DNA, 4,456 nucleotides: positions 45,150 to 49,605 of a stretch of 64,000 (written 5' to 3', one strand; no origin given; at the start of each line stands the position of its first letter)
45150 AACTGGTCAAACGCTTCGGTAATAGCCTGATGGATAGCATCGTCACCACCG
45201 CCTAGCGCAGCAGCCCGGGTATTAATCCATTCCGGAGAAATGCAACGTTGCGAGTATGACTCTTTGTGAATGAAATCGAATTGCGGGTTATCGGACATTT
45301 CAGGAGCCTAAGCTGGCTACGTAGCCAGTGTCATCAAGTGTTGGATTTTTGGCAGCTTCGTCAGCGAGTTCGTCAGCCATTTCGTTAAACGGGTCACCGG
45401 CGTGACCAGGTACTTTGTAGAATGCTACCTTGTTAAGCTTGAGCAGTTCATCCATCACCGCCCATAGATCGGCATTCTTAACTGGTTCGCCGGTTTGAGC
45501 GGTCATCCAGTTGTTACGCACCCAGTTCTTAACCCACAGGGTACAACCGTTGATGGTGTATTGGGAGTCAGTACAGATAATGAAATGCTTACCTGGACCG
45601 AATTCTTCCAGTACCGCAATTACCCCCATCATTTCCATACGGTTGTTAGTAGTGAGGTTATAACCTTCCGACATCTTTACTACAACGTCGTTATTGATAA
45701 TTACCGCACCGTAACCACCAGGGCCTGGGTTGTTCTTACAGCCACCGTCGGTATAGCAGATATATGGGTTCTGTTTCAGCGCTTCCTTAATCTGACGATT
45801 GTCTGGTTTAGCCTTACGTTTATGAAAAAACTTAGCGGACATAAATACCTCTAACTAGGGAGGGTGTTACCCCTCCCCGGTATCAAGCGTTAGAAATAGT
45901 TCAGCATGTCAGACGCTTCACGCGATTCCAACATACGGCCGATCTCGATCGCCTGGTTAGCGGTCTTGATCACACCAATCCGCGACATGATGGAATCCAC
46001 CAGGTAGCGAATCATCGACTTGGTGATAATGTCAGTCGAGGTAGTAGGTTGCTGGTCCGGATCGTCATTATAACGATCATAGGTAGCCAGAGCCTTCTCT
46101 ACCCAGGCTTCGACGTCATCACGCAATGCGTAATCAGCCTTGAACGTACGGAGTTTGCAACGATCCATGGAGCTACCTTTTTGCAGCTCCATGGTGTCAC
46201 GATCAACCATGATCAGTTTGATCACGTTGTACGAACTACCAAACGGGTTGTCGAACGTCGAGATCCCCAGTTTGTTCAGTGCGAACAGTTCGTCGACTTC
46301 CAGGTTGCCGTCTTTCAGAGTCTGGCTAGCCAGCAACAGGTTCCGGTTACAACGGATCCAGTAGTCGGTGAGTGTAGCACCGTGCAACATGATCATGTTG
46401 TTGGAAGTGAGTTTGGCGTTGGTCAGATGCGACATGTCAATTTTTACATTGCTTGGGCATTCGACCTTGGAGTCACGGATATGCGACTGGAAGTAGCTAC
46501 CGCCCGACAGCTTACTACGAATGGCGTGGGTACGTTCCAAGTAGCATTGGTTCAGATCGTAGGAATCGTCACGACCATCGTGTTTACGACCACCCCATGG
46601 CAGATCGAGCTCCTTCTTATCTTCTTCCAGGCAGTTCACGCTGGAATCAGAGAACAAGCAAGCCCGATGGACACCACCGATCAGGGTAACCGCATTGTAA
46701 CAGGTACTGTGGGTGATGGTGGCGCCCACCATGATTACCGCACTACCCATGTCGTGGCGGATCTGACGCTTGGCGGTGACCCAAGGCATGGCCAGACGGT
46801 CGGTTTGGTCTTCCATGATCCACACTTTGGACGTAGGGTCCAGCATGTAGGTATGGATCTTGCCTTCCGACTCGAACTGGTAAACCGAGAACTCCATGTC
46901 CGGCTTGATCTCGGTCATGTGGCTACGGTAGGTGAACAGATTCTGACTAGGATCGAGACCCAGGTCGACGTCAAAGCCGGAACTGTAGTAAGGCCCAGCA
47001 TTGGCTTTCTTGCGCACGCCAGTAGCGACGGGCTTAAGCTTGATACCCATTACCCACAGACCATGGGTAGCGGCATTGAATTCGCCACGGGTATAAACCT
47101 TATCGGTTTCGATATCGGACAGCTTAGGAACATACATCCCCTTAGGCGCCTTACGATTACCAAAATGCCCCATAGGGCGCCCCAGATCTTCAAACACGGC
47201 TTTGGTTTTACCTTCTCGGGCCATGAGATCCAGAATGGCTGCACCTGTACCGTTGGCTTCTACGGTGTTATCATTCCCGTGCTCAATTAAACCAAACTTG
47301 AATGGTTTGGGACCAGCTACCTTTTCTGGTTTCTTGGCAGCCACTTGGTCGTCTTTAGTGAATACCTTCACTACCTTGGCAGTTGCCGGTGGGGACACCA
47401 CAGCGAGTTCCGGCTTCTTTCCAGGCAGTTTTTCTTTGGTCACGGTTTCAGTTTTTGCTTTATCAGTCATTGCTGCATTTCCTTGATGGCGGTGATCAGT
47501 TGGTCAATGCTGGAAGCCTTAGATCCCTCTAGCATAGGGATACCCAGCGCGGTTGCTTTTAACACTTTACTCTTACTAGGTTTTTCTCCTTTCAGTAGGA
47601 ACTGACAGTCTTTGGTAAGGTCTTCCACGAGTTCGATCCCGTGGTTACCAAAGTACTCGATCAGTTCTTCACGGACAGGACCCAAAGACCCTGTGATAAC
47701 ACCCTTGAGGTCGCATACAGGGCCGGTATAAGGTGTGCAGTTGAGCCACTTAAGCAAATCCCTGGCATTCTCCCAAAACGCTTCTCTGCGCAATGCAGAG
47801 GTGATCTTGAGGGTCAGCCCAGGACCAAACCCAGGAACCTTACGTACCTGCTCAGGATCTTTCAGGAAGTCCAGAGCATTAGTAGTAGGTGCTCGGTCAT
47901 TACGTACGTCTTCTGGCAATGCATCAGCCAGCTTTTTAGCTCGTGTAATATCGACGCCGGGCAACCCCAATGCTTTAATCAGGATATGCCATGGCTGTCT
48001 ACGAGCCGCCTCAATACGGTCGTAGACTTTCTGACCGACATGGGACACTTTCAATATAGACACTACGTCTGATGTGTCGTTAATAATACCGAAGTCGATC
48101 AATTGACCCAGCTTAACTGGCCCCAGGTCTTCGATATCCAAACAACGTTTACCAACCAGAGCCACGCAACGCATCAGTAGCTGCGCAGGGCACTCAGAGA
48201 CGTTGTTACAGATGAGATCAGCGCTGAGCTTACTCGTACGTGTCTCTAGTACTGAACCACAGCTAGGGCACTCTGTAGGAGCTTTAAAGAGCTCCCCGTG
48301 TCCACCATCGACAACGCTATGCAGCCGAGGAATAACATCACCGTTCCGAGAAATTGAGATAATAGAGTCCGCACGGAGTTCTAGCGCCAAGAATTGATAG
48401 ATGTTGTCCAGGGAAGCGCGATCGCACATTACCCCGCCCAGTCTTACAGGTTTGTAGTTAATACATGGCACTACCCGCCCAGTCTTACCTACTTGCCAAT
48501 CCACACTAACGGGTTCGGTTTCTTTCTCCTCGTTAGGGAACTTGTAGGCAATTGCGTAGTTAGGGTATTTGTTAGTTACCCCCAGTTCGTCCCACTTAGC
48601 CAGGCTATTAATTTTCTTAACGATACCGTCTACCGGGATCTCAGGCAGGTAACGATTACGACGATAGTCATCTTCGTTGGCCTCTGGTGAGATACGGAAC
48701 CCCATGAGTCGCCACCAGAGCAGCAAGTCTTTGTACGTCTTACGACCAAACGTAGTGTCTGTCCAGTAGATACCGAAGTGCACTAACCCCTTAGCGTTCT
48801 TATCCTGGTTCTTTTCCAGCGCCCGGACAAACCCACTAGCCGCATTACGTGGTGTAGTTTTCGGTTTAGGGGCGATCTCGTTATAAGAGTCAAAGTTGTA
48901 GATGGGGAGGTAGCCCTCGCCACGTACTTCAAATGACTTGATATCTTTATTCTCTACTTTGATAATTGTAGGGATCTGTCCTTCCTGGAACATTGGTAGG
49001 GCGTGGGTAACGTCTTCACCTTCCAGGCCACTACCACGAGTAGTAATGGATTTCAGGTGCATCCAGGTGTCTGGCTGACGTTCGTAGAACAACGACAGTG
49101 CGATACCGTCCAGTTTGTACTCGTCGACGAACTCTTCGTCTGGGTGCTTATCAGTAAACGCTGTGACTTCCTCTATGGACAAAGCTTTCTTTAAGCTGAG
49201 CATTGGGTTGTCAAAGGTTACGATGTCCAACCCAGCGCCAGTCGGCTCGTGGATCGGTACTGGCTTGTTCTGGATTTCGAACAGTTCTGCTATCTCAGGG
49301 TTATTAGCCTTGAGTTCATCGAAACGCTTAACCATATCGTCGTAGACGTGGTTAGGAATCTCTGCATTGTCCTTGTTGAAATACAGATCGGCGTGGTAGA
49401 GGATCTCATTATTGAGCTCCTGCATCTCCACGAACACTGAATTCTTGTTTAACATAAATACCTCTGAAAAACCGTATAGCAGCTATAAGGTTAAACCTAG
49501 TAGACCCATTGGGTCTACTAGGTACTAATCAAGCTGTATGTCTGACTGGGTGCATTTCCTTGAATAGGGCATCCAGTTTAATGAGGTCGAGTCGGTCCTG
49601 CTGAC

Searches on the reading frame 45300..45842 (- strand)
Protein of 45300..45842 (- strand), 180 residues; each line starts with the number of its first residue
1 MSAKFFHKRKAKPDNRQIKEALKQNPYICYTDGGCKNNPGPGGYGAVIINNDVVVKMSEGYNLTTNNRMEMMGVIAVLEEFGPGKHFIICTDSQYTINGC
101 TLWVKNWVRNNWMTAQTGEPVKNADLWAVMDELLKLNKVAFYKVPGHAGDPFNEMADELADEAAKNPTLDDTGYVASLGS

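Call 98: search_protein_families(library=pfam, proteins=[window:45300-45842:-], max_evalue=0.01)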
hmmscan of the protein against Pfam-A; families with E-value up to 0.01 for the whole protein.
window:45300-45842:- (180 aa): 2 families
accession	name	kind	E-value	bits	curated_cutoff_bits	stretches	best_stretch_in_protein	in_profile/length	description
PF00075.30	RNase_H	-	3.9e-41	141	25.8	1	26-164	3-140/141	RNase H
PF09174.15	Maf1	-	0.0033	18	28.9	1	64-154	59-151/174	Maf1 regulator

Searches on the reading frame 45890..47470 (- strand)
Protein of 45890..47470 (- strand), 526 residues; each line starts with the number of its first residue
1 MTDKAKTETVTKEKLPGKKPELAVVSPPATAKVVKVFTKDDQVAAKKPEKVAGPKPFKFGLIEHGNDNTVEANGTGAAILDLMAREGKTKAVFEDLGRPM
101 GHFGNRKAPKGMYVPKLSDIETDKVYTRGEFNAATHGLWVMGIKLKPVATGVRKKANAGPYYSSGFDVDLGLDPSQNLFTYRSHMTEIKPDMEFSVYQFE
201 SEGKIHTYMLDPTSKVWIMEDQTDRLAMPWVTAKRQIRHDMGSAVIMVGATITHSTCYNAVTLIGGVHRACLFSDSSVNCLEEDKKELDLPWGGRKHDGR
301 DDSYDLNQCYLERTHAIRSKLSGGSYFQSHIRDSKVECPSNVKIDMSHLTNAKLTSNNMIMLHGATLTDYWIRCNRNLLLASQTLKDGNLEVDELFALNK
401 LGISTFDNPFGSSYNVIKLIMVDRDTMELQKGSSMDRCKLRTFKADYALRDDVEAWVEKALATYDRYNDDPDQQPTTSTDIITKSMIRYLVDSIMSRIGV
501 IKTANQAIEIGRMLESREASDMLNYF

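Call 5: search_dna_similar(query=window:45890-47470:-, collection=phages, mode=protein, max_rows=15)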
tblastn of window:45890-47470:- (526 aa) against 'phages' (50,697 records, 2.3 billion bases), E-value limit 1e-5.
No match.

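Call 8: search_protein_families(library=pfam, proteins=[window:45890-47470:-], max_evalue=0.01)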
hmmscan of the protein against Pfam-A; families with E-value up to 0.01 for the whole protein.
window:45890-47470:- (526 aa): 0 families

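Call 9: search_protein_families(library=phrogs, proteins=[window:45890-47470:-], max_evalue=0.001)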
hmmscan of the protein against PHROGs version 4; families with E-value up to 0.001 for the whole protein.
window:45890-47470:- (526 aa): 0 families

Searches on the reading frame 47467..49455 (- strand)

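Call 8: search_protein_families(library=pfam, proteins=[window:47467-49455:-], max_evalue=0.01)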
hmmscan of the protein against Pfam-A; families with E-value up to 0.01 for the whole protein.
window:47467-49455:- (662 aa): 5 families
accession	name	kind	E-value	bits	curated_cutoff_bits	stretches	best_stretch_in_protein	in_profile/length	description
PF01653.23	DNA_ligase_aden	-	3.8e-34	118.8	27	1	79-308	7-252/253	NAD-dependent DNA ligase adenylation domain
PF03120.22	DNA_ligase_OB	-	4.4e-15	55.7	32.9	1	316-383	5-72/79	NAD-dependent DNA ligase OB-fold domain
PF22745.1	Nlig-Ia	-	0.00021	22.3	27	1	13-64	8-60/92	DNA ligase-like, N-terminal NAD+-binding domain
PF03119.21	DNA_ligase_ZBD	-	0.00027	21.2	25.8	1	395-424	1-27/27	NAD-dependent DNA ligase C4 zinc finger domain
PF00533.33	BRCT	-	0.0059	17.3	21.3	0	586-640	12-67/78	BRCA1 C Terminus (BRCT) domain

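Call 9: search_protein_families(library=phrogs, proteins=[window:47467-49455:-], max_evalue=0.001)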
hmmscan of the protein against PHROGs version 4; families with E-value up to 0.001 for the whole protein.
window:47467-49455:- (662 aa): 4 families
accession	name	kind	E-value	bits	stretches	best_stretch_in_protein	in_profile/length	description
phrog_3869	-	DNA, RNA and nucleotide metabolism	6.9e-141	471.9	1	10-647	8-647/656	NAD-dependent DNA ligase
phrog_3359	-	DNA, RNA and nucleotide metabolism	2e-35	123.6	1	11-382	1-323/325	NAD-dependent DNA ligase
phrog_3498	-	DNA, RNA and nucleotide metabolism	9.3e-16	59.4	1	391-643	4-245/256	NAD-dependent DNA ligase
phrog_6466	-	DNA, RNA and nucleotide metabolism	0.00027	22.2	1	5-78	7-80/104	DNA ligase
